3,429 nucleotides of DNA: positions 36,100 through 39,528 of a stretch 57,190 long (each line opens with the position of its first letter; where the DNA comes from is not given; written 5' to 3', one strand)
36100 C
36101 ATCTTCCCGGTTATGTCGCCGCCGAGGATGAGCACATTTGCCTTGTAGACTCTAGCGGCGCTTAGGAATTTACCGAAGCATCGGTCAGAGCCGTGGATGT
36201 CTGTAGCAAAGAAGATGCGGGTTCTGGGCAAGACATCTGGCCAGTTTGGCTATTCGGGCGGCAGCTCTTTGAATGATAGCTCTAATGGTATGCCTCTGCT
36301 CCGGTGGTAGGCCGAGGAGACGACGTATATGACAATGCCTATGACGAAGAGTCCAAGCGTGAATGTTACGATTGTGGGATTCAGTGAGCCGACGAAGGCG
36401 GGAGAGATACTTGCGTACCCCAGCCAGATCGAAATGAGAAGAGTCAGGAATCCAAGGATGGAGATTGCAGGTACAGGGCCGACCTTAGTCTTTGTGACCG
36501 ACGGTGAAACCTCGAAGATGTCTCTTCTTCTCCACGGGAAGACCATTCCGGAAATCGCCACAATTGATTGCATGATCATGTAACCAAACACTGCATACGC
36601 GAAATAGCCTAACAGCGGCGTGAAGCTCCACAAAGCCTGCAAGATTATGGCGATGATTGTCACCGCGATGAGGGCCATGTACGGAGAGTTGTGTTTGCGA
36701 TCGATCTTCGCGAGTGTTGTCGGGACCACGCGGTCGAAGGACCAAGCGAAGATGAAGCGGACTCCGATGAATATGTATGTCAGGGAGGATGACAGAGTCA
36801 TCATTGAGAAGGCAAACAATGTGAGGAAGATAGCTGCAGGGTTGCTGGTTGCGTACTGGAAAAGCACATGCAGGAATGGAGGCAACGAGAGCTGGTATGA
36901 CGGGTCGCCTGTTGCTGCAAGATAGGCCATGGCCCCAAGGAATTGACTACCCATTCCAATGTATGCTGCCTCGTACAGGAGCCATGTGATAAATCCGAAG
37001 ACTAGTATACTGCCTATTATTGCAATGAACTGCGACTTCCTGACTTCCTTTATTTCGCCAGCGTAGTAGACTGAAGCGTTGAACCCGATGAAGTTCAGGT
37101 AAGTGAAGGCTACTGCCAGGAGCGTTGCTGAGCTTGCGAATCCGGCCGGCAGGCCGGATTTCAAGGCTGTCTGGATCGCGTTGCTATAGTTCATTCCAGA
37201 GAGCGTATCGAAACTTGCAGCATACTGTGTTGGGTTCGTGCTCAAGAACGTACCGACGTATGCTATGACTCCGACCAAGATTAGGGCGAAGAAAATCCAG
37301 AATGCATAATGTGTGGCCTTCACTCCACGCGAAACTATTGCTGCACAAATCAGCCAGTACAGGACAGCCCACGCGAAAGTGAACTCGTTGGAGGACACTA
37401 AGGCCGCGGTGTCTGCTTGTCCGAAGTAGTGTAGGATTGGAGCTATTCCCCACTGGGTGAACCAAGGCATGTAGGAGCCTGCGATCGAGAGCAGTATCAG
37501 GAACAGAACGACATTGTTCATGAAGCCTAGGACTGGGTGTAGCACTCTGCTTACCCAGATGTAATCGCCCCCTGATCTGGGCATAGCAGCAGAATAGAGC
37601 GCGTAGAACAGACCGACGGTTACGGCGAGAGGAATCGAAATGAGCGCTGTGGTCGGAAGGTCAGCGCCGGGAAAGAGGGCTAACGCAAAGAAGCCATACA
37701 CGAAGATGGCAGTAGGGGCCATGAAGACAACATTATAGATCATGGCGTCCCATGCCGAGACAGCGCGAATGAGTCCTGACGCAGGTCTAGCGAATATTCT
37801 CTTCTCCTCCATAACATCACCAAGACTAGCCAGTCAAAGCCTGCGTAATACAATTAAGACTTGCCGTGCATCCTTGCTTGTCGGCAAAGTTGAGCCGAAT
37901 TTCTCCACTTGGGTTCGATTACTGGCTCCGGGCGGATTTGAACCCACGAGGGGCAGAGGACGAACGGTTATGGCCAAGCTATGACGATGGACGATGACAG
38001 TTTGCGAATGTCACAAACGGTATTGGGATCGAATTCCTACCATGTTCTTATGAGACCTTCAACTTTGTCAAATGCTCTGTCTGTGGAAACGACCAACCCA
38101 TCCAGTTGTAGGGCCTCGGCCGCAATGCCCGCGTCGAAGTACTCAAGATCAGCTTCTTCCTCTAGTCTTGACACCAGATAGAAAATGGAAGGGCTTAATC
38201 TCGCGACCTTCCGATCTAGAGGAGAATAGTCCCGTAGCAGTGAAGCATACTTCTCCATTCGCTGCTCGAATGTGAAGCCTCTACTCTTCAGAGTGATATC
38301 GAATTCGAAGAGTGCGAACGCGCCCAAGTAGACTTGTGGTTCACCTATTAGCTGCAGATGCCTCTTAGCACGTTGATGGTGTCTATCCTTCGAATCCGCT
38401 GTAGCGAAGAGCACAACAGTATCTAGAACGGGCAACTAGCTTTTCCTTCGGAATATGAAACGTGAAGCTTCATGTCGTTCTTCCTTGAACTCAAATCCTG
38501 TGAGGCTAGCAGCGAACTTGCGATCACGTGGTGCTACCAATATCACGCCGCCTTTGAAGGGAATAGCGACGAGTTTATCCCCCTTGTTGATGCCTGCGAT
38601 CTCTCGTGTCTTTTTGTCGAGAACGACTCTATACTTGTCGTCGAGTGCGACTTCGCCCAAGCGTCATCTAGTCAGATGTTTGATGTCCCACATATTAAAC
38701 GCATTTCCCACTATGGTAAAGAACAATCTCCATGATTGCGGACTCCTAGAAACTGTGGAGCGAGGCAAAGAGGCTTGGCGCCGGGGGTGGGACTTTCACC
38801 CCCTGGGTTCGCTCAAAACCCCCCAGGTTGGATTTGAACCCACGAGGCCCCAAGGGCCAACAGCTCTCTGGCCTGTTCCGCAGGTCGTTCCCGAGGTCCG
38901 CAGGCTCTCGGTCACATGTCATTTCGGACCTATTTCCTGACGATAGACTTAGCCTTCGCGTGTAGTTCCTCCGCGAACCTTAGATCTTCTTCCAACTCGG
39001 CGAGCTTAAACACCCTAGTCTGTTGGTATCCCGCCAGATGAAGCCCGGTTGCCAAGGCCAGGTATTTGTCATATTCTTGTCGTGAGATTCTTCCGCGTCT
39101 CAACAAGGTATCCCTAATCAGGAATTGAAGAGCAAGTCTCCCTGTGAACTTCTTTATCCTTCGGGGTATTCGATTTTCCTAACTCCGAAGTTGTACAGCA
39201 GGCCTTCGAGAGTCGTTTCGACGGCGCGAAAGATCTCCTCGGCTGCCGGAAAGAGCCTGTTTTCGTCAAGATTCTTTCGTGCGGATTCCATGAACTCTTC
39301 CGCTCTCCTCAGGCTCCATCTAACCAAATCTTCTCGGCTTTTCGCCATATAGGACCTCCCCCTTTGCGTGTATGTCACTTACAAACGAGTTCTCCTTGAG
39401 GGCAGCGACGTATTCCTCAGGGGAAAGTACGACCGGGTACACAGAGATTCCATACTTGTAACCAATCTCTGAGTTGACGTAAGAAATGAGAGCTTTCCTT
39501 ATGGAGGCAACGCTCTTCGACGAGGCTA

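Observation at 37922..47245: Six cassettes punctuated by co-oriented partial copies of one tRNA gene, with no integrase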

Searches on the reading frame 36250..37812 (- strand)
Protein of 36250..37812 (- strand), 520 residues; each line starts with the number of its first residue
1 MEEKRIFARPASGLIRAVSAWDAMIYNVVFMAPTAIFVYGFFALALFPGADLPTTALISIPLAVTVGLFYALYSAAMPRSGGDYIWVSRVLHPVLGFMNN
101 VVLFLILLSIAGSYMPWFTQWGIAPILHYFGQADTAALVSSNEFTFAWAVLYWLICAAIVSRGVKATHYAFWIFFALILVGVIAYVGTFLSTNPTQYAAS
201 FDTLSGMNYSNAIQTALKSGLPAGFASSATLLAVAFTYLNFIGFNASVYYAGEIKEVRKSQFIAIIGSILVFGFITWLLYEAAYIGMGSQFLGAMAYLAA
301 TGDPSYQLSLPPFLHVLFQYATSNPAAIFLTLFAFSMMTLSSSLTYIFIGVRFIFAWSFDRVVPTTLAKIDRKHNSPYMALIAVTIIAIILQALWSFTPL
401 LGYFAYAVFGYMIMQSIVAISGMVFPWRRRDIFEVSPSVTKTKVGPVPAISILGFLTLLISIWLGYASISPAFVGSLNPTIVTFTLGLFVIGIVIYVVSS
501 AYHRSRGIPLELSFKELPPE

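Call 32: search_protein_families(library=pfam, proteins=[window:36250-37812:-], max_evalue=0.0001)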
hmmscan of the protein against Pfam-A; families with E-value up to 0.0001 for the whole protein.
window:36250-37812:- (520 aa): 2 families
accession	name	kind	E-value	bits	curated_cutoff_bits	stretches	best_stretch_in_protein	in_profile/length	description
PF13520.12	AA_permease_2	-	1.6e-22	80.5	27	1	28-486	6-422/427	Amino acid permease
PF00324.27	AA_permease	-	1.6e-09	37.4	24.6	1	32-502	11-460/470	Amino acid permease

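Call 35: find_homologous_proteins(query=window:36250-37812:-, max_evalue=1e-30)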
Query window:36250-37812:- (520 aa): 450 proteins with E <= 1e-30 among 8000 candidates; the best 120 are listed.
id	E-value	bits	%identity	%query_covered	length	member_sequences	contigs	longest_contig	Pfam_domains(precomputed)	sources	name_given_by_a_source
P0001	0.0e+0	1119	100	100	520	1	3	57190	PF13520.13,PF00324.28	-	-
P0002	1.7e-290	982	85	100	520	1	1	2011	PF13520.13,PF00324.28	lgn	-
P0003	1.5e-286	969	83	100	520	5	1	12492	PF13520.13,PF00324.28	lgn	-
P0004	1.7e-286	969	85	100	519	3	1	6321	PF13520.13,PF00324.28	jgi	-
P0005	1.4e-281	953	81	100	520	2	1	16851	PF13520.13,PF00324.28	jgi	jgi:amino acid transporter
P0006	4.0e-281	951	82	100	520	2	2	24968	PF13520.13,PF00324.28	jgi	jgi:amino acid transporter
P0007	1.2e-277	940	80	100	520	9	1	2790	PF13520.13,PF00324.28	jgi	jgi:amino acid transporter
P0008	2.1e-277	939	82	99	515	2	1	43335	PF13520.13,PF00324.28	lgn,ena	-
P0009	2.3e-275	932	79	100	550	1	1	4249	PF13520.13,PF00324.28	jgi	jgi:amino acid transporter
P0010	5.3e-275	931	80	100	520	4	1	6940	PF13520.13,PF00324.28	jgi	jgi:amino acid transporter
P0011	6.4e-274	928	81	100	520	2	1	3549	PF13520.13,PF00324.28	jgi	jgi:amino acid transporter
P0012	5.7e-273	925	80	100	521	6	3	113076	PF13520.13,PF00324.28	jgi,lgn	jgi:amino acid transporter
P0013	1.4e-272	923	80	100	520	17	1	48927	PF13520.13,PF00324.28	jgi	jgi:amino acid transporter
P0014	2.0e-272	923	80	100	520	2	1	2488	PF13520.13,PF00324.28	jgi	jgi:amino acid transporter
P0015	5.6e-265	898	78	100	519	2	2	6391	PF13520.13,PF00324.28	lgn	-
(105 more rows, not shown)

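Call 36: find_encoding_contigs(protein=P0001, flank=10000, max_places=10)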
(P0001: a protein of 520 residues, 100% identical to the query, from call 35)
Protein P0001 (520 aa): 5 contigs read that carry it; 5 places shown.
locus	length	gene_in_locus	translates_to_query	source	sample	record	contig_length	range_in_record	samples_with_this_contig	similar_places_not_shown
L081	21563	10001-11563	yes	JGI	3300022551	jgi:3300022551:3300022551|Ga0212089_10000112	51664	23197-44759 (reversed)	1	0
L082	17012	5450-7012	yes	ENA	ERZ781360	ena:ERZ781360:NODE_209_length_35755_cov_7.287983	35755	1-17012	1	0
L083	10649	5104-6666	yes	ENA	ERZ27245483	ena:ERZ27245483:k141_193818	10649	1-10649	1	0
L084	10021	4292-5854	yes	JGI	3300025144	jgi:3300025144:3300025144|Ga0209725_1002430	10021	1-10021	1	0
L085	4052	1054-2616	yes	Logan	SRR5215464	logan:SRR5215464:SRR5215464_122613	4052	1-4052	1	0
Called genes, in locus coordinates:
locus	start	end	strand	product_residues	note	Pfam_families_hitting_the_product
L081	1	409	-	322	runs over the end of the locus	PF00389:2-Hacid_dh, PF02826:2-Hacid_dh_C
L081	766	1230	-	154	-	PF01850:PIN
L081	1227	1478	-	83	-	PF04014:MazE_antitoxin (weak)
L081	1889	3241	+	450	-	PF07719:TPR_2 (faint), PF13432:TPR_16 (faint), PF13428:TPR_14 (faint), PF14559:TPR_19 (faint), PF00515:TPR_1 (faint), PF13181:TPR_8 (faint), PF13431:TPR_17 (faint), PF21033:RMD1-3 (faint)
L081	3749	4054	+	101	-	-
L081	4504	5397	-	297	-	PF02129:Peptidase_S15, PF01738:DLH, PF20434:BD-FAE (weak), PF12146:Hydrolase_4 (weak), PF00561:Abhydrolase_1, PF12697:Abhydrolase_6 (weak), PF05448:AXE1 (weak), PF00326:Peptidase_S9, +1 more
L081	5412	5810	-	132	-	PF07366:SnoaL (weak), PF12680:SnoaL_2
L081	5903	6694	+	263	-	PF06745:ATPase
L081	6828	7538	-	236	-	PF06745:ATPase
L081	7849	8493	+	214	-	PF18765:Polbeta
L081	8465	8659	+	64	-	-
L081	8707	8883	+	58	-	-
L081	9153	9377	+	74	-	-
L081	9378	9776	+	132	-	PF01850:PIN (weak)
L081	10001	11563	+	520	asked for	PF00324:AA_permease, PF13520:AA_permease_2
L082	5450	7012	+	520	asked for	PF00324:AA_permease, PF13520:AA_permease_2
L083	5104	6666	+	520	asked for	PF00324:AA_permease, PF13520:AA_permease_2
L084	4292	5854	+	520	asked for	PF00324:AA_permease, PF13520:AA_permease_2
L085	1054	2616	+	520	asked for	PF00324:AA_permease, PF13520:AA_permease_2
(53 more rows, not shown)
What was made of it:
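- On Integron: Five contigs from five samples carry the identical permease and show the same content wherever they cover the array (call 36).
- Content is identical in five contigs of the same species from five samples (call 36).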

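Call 37: find_encoding_contigs(protein=P0012, flank=10000, max_places=4)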
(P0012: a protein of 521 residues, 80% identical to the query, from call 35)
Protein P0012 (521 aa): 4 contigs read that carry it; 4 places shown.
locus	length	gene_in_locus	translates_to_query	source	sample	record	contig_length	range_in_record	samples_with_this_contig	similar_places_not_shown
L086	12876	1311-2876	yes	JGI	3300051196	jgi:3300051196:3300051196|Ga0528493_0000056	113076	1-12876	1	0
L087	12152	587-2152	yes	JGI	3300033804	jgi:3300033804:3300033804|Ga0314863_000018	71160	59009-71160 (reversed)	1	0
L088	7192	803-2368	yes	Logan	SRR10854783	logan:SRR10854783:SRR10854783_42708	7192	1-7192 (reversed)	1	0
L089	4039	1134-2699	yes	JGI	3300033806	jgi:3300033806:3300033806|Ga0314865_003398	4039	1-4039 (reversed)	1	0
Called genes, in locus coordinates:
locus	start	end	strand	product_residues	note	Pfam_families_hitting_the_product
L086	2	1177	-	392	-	?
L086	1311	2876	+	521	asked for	PF00324:AA_permease, PF13520:AA_permease_2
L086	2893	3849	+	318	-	-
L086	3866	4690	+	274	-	-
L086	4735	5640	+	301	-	PF03069:FmdA_AmdA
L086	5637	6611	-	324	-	PF00296:Bac_luciferase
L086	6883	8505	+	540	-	PF01078:Mg_chelatase (faint), PF03193:RsgA_GTPase (faint), PF13476:AAA_23 (faint), PF13481:AAA_25 (faint), PF20703:nSTAND1 (faint), PF00005:ABC_tran, PF02463:SMC_N (faint), PF00005:ABC_tran, +4 more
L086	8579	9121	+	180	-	PF07155:ECF-ribofla_trS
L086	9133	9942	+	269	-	PF02361:CbiQ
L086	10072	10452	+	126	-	PF01521:Fe-S_biosyn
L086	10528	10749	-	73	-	PF02291:TFIID-31kDa (weak), PF15511:CENP-T_C, PF00808:CBFD_NFYB_HMF, PF07524:Bromo_TP, PF00125:Histone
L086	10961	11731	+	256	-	PF01026:TatD_DNase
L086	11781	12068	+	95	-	PF00833:Ribosomal_S17e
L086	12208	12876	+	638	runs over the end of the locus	PF01012:ETF, PF00766:ETF_alpha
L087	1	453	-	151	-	?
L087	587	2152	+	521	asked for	PF00324:AA_permease, PF13520:AA_permease_2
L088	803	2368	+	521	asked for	PF00324:AA_permease, PF13520:AA_permease_2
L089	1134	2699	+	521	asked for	PF00324:AA_permease, PF13520:AA_permease_2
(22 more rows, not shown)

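Call 38: find_encoding_contigs(protein=P0008, flank=10000, max_places=3)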
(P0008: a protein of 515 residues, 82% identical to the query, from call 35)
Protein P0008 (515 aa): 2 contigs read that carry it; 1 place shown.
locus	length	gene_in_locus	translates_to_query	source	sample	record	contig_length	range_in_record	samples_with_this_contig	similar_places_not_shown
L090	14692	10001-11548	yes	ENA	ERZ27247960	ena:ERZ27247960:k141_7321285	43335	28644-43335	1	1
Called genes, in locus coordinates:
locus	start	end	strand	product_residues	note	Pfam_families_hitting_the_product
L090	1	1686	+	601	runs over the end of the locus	PF00496:SBP_bac_5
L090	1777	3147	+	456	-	PF00246:Peptidase_M14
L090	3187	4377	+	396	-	PF03435:Sacchrp_dh_NADP, PF16653:Sacchrp_dh_C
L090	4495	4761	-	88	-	PF04457:MJ1316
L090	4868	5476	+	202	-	PF00227:Proteasome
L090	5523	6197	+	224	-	PF01997:Translin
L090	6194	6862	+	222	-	PF04493:Endonuclease_5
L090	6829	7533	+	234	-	PF13545:HTH_Crp_2 (weak), PF22979:HTH_69 (weak), PF01982:CTP-dep_RFKase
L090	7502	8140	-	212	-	PF01467:CTP_transf_like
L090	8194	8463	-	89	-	PF04010:DUF357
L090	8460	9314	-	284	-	PF00590:TP_methylase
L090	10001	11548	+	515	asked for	PF00324:AA_permease, PF13520:AA_permease_2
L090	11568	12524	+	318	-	-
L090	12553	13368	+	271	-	-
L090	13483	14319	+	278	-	PF03069:FmdA_AmdA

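Call 39: find_encoding_contigs(protein=P0013, flank=10000, max_places=3)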
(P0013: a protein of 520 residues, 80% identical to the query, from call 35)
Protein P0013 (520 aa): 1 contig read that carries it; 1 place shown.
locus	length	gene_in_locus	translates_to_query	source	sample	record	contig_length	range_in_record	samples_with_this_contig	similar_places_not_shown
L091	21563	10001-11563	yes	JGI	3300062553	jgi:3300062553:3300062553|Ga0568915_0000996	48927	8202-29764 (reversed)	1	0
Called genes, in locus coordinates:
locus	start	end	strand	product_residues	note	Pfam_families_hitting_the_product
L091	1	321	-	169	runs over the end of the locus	PF02579:Nitro_FeMo-Co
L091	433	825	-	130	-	PF02579:Nitro_FeMo-Co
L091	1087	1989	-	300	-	PF01937:ARMT1-like_dom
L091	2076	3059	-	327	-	PF00753:Lactamase_B, PF23023:Anti-Pycsar_Apyc1 (weak), PF12706:Lactamase_B_2 (weak)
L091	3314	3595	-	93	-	PF01883:FeS_assembly_P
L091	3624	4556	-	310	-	PF01656:CbiA, PF06564:CBP_BcsQ (weak), PF09140:MipZ (faint), PF10609:ParA, PF13614:AAA_31, PF00037:Fer4 (faint), PF13187:Fer4_9 (weak), PF14697:Fer4_21, +1 more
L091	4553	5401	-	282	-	PF02596:DUF169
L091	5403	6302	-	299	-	PF01656:CbiA, PF02374:ArsA_ATPase (weak), PF10609:ParA, PF13614:AAA_31 (weak), PF00037:Fer4 (weak), PF12837:Fer4_6 (weak), PF13187:Fer4_9 (weak), PF14697:Fer4_21, +8 more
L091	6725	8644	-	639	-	-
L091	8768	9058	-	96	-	-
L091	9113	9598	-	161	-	PF12773:DZR (weak), PF13240:Zn_Ribbon_1 (weak)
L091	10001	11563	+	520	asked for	PF00324:AA_permease, PF13520:AA_permease_2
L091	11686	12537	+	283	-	-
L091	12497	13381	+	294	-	-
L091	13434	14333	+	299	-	PF03069:FmdA_AmdA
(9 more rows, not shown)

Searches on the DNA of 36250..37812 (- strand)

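Call 40: search_rna_families(sources=[L086, L087, L088, L089, L090, L091], threshold=gathering, show_alignments=4)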
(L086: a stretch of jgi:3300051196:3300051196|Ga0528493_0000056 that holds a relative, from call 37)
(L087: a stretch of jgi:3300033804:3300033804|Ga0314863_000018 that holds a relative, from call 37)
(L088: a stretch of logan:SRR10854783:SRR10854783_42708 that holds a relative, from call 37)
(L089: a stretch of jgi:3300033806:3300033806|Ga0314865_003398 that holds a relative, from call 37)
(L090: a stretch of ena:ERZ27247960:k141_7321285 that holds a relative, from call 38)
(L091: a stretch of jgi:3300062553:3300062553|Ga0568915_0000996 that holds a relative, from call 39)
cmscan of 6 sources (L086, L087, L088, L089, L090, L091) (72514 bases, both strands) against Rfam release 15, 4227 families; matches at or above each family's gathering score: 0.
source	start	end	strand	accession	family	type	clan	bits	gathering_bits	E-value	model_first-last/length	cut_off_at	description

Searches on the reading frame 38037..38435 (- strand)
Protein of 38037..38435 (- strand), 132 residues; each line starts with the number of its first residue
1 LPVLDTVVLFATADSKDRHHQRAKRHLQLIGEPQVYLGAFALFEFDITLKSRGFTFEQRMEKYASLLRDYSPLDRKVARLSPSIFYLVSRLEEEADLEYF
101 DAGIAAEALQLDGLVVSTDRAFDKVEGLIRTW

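Call 12: search_protein_families(library=pfam, proteins=[window:38037-38435:-], max_evalue=0.01)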
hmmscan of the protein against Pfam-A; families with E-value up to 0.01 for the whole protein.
window:38037-38435:- (132 aa): 1 family
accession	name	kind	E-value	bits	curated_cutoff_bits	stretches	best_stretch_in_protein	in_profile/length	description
PF01850.27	PIN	-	1.7e-06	29.1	23.6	1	3-127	2-119/120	PIN domain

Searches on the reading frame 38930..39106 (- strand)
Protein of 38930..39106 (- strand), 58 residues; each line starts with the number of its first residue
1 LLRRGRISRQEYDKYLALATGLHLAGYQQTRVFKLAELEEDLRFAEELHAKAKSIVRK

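Call 113: search_protein_families(library=pfam, proteins=[window:38930-39106:-], max_evalue=0.1)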
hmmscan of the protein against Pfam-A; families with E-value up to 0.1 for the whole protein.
window:38930-39106:- (58 aa): 0 families
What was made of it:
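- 38866..40096 (.): Segment 2: wHTH-MNT nucleotidyltransferase 39320-39964 (-) and a truncated HEPN 39154-39378 (-). No Pfam match for the downstream pieces (call 113).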

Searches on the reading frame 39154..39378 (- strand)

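Call 12: search_protein_families(library=pfam, proteins=[window:39154-39378:-], max_evalue=0.01)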
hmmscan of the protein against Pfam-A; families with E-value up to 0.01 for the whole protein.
window:39154-39378:- (74 aa): 2 families
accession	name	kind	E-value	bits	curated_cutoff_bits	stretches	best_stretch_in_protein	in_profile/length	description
PF05168.19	HEPN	-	0.00027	21.5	22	1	19-67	1-49/117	HEPN domain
PF05942.16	PaREP1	-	0.0097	16.2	24.4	0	23-71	3-51/115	Archaeal PaREP1/PaREP8 family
